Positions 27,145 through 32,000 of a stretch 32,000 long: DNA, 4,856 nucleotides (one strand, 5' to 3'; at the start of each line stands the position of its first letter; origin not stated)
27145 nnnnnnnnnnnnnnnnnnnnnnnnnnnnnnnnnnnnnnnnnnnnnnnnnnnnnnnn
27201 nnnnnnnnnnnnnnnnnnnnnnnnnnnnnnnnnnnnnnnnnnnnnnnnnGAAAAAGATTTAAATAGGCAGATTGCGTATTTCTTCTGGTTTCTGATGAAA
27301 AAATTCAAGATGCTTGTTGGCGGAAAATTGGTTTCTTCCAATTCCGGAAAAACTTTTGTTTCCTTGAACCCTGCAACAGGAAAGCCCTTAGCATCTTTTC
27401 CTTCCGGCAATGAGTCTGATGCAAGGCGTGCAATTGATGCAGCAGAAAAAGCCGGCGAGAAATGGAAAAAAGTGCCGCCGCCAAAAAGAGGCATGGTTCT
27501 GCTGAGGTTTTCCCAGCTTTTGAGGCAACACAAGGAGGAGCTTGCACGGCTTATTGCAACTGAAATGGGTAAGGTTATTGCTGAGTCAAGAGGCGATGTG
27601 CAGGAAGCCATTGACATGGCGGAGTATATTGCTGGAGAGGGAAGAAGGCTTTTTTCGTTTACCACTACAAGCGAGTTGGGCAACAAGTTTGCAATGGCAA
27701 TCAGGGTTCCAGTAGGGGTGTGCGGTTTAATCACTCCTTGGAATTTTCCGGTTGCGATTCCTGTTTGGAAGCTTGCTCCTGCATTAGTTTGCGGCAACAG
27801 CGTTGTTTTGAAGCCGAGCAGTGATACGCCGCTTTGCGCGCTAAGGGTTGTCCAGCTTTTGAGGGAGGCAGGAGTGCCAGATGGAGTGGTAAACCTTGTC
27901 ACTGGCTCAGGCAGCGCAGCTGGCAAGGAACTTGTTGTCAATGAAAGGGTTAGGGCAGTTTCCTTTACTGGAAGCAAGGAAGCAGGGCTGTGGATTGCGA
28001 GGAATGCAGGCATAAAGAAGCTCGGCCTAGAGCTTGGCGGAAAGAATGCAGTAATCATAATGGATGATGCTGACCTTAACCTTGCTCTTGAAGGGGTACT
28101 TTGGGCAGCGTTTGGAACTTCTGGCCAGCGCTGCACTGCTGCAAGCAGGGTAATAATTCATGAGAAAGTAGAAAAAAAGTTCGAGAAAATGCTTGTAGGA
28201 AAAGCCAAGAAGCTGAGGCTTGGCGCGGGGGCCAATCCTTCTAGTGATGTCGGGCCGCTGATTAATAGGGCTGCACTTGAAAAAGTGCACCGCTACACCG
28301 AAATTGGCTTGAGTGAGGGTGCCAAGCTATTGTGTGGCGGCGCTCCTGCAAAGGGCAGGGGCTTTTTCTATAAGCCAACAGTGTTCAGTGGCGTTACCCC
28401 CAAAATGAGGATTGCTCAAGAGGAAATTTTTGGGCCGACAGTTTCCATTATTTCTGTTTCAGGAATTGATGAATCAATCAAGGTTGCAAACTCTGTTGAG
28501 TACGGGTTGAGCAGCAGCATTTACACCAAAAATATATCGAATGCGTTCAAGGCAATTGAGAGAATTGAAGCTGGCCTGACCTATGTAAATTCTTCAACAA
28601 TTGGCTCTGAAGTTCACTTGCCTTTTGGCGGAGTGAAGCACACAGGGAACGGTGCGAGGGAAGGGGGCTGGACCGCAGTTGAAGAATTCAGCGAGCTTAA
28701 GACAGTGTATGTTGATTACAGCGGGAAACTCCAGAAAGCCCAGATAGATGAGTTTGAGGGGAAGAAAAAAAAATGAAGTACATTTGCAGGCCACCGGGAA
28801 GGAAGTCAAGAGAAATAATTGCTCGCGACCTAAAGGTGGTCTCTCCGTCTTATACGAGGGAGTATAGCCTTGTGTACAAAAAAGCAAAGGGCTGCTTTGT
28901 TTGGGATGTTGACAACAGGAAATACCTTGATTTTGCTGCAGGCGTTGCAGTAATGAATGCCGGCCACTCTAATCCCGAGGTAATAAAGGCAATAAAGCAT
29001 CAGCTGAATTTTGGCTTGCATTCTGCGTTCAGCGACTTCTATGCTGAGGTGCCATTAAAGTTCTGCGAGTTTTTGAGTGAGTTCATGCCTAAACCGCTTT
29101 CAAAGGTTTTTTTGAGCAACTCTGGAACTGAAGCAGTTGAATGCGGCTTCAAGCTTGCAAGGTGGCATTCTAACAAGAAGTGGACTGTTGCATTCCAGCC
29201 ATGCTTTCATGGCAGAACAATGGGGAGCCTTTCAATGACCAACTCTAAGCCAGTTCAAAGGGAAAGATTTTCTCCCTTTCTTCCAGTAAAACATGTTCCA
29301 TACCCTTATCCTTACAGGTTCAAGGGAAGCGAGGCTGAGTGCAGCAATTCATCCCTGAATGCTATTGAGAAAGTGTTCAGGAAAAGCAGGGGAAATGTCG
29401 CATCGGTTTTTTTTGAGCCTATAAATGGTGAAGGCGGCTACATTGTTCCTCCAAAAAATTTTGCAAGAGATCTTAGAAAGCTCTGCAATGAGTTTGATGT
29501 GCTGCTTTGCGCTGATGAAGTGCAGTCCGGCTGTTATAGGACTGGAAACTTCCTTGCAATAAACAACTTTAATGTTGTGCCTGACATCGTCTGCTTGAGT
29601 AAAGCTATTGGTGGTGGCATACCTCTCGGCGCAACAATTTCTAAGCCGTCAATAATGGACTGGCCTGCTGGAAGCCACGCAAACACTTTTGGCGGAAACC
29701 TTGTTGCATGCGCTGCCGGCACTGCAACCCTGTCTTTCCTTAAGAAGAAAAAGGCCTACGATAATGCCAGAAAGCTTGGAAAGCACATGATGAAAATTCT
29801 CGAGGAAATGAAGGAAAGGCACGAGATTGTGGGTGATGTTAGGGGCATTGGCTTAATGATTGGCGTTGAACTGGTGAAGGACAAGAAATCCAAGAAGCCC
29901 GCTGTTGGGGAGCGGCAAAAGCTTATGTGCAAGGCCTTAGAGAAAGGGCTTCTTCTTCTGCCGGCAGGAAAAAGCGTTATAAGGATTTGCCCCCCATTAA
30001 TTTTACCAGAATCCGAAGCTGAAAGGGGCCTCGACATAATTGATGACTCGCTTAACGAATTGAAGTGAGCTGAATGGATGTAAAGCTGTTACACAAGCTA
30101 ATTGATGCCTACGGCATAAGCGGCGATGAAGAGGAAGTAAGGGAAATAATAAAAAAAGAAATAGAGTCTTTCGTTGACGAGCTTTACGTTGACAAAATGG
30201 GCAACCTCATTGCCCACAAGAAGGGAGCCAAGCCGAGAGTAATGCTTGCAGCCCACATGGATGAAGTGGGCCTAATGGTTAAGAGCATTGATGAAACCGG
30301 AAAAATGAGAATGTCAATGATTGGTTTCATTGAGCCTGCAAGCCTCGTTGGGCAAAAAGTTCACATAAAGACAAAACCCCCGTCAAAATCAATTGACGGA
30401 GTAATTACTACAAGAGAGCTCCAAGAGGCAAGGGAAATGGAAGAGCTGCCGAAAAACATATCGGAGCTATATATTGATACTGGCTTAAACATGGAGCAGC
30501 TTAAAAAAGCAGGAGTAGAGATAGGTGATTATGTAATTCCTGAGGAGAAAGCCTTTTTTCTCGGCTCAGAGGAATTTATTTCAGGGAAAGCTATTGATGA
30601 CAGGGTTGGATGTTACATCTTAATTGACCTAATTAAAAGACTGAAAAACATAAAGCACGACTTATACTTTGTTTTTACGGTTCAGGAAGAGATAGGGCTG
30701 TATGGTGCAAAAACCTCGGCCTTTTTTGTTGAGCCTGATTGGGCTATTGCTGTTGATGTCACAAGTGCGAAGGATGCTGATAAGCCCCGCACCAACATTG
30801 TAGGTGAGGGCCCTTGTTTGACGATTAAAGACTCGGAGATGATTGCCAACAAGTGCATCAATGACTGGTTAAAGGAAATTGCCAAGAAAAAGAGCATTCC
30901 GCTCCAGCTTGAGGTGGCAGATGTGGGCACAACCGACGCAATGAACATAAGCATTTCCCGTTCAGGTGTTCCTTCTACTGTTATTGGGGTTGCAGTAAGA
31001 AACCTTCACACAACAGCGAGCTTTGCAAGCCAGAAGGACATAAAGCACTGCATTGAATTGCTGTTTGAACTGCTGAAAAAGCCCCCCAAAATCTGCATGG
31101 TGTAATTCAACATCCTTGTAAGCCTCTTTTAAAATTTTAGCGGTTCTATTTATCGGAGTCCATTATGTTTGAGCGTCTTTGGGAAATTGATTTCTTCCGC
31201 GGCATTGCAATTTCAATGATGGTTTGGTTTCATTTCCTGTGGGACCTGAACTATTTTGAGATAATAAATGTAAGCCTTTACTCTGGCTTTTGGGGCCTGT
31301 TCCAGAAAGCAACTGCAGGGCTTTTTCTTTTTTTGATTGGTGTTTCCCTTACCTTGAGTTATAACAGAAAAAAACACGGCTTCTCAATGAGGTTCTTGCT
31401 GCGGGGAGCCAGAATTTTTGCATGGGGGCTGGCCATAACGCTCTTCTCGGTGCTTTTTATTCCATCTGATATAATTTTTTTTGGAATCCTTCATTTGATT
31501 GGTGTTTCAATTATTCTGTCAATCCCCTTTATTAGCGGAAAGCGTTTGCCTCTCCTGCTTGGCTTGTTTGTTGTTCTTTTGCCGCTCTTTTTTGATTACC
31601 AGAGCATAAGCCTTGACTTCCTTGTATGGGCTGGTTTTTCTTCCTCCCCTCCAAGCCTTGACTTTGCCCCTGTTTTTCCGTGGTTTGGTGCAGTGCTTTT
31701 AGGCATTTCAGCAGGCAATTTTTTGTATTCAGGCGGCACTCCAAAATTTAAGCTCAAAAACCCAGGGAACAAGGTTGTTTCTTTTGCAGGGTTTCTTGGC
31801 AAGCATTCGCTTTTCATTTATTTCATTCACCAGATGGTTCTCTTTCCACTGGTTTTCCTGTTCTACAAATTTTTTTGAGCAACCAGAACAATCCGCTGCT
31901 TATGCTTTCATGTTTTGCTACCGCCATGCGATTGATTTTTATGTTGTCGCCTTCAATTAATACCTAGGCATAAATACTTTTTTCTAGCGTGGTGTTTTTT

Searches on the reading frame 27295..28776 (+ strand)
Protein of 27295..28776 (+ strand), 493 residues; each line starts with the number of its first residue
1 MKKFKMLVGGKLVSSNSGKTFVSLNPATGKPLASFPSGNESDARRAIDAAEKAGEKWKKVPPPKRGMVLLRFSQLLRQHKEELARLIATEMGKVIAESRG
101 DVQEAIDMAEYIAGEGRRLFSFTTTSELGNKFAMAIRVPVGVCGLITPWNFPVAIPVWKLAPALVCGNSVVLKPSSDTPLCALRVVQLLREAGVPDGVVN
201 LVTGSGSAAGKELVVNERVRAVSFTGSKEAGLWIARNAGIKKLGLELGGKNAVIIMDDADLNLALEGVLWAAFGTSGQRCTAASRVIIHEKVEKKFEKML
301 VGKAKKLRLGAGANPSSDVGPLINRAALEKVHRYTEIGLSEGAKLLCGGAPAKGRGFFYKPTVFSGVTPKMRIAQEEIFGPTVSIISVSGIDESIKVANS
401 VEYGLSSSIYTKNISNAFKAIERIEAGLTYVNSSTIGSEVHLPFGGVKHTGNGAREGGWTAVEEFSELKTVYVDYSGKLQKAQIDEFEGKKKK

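Call 7: search_protein_families(library=ncbifam, proteins=[window:27295-28776:+], max_evalue=0.00001)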
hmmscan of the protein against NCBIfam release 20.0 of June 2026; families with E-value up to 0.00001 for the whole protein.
window:27295-28776:+ (493 aa): 45 families (the best 25 are shown)
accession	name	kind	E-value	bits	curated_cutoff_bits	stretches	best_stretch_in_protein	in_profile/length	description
NF042993.1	AlphKGSA_gudD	equivalog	4e-145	484.2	770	1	2-473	2-480/481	alpha-ketoglutaric semialdehyde dehydrogenase GucD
NF052305.1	DioxValDhHalo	equivalog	1.6e-138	462.6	750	1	5-475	6-483/483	2,5-dioxovalerate dehydrogenase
TIGR01804.1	BADH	equivalog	4e-131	437.7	668.6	1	8-469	2-467/467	betaine-aldehyde dehydrogenase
TIGR02299.1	HpaE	equivalog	1.8e-129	432.5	638.35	1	6-475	3-478/488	5-carboxymethyl-2-hydroxymuconate semialdehyde dehydrogenase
NF009725.0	PRK13252.1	equivalog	1.7e-126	422.5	593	1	3-475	6-481/488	betaine-aldehyde dehydrogenase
NF040648.1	lactal_redase_Meth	equivalog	7.9e-121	404.3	650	1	6-473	1-462/463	lactaldehyde dehydrogenase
TIGR01780.1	SSADH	subfamily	2.2e-119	399.3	646.35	1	25-469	3-448/448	succinate-semialdehyde dehydrogenase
NF045735.1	PaDhStyDPseudo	equivalog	4.5e-119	398.3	850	1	5-475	4-483/483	phenylacetaldehyde dehydrogenase StyD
NF010000.0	PRK13473.1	subfamily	3.5e-118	395.2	615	1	4-474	3-473/475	aminobutyraldehyde dehydrogenase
NF002852.0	PRK03137.1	subfamily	3.8e-118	395.5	648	1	2-471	35-510/514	L-glutamate gamma-semialdehyde dehydrogenase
NF006916.0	PRK09407.1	equivalog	2.3e-113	379.6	521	1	14-480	29-499/526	succinic semialdehyde dehydrogenase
NF040792.1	glyc_ald_dh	equivalog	8.5e-113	377.9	760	1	5-479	2-479/488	D-glyceraldehyde dehydrogenase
NF007497.0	PRK10090.1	equivalog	8.8e-112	374.3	500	1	2-475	5-479/480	aldehyde dehydrogenase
NF050084.1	pip_6_carb_DH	equivalog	2.3e-110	369.8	730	1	24-487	2-474/475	L-piperidine-6-carboxylate dehydrogenase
TIGR01237.1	D1pyr5carbox2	equivalog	1.1e-109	367.5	659.65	1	2-471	31-507/511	L-glutamate gamma-semialdehyde dehydrogenase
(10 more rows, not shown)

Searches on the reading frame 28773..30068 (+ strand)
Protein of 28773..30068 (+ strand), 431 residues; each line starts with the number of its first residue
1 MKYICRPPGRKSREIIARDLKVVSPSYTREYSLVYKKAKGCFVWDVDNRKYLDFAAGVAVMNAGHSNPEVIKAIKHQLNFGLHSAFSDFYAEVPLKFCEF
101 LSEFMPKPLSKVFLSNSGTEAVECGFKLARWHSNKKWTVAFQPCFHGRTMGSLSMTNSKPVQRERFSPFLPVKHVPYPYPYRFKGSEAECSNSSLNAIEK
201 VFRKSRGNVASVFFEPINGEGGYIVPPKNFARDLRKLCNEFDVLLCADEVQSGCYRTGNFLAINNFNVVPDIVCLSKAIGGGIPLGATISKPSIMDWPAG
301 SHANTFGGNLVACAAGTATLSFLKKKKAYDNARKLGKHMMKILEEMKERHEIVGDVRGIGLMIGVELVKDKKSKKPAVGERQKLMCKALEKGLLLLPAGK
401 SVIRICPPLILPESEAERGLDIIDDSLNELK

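Call 35: search_protein_families(library=pfam, proteins=[window:28773-30068:+], max_evalue=0.001)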
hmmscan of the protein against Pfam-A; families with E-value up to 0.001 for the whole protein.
window:28773-30068:+ (431 aa): 1 family
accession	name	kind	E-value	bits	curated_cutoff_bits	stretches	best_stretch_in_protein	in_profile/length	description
PF00202.27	Aminotran_3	-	1.4e-113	380.1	30.5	1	30-425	8-401/403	Aminotransferase class-III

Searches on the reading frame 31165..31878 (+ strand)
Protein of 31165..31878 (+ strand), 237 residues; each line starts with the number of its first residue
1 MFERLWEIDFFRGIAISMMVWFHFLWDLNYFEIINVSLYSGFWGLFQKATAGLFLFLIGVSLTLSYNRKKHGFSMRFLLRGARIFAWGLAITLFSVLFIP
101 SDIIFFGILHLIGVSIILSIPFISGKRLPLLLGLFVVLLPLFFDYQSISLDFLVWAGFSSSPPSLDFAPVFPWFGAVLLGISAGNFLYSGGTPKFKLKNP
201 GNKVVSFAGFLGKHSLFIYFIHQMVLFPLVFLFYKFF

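Call 35: search_protein_families(library=pfam, proteins=[window:31165-31878:+], max_evalue=0.001)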
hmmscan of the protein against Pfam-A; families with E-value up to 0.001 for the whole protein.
window:31165-31878:+ (237 aa): 2 families
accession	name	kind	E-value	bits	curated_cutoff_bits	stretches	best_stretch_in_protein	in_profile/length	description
PF07786.18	HGSNAT_cat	-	2.4e-67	227.2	22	1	4-224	1-222/222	Heparan-alpha-glucosaminide N-acetyltransferase, catalytic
PF01757.29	Acyl_transf_3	-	3.6e-06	26.7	31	1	7-114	3-106/326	Acyltransferase domain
